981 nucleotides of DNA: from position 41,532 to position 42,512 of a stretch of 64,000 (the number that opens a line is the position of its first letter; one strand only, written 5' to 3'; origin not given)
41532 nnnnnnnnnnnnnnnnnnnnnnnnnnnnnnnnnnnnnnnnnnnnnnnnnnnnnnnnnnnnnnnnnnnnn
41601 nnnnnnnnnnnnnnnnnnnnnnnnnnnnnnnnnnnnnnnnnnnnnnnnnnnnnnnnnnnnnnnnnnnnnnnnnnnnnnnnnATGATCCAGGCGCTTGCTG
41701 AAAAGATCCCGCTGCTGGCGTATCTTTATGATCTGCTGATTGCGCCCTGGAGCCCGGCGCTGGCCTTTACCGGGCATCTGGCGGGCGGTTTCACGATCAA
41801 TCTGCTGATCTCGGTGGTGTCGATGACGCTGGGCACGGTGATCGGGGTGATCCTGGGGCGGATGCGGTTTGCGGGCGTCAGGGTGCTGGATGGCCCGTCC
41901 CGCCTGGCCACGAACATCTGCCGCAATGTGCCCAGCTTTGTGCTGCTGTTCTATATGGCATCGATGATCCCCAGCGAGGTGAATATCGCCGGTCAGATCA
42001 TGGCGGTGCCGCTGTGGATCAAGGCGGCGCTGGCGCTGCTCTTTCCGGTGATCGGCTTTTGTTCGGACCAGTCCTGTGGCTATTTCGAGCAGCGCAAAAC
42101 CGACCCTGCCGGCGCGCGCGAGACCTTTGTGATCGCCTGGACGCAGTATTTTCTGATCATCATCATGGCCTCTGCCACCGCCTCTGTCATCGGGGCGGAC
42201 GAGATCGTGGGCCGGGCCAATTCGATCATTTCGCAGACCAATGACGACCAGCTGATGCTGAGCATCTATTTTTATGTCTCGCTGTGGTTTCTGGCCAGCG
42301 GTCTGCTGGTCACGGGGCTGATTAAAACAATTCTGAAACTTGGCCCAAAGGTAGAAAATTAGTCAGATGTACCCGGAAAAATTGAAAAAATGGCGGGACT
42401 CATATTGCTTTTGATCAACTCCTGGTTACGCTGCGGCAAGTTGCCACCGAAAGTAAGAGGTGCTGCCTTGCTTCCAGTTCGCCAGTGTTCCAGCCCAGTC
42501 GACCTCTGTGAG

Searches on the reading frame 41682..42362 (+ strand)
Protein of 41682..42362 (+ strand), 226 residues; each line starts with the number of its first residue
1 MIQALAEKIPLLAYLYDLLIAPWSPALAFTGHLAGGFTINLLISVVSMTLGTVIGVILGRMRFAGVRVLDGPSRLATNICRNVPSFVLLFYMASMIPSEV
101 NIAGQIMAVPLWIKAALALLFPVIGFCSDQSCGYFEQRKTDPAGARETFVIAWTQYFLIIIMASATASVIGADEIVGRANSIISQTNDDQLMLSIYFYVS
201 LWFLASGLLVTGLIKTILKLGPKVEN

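Call 5: search_protein_families(library=pfam, proteins=[window:41682-42362:+], max_evalue=0.01)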
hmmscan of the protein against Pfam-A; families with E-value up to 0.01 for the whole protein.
window:41682-42362:+ (226 aa): 0 families

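Call 8: search_protein_families(library=ncbifam, proteins=[window:41682-42362:+], max_evalue=0.1)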
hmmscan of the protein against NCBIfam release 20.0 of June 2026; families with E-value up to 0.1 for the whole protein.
window:41682-42362:+ (226 aa): 8 families
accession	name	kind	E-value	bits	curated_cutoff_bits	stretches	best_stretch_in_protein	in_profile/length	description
TIGR01726.1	HEQRo_perm_3TM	subfamily_domain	1.8e-10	41.2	42.2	1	31-121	3-87/99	ABC transporter permease subunit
NF011651.0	PRK15069.1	subfamily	3e-05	23.5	306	1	18-96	4-82/237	histidine ABC transporter permease HisM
NF011687.0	PRK15107.1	equivalog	0.00014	21.8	318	1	23-99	6-82/224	glutamate/aspartate ABC transporter permease GltK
NF011680.0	PRK15100.1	equivalog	0.00054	19.9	300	1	34-97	16-79/222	cystine ABC transporter permease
NF045471.1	Opp3B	equivalog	0.0024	17.3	480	1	41-120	98-174/308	oligopeptide ABC transporter permease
NF007028.0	PRK09494.1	equivalog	0.0058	16.5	303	1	31-100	13-82/219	glutamine ABC transporter permease GlnP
NF043080.1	MMSYN1_0166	equivalog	0.0059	15.6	370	1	38-119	107-183/307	oligopeptide ABC transporter permease OppC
TIGR03003.1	ectoine_ehuD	equivalog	0.014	15.3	205.2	0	32-98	12-78/212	ectoine/hydroxyectoine ABC transporter permease subunit EhuD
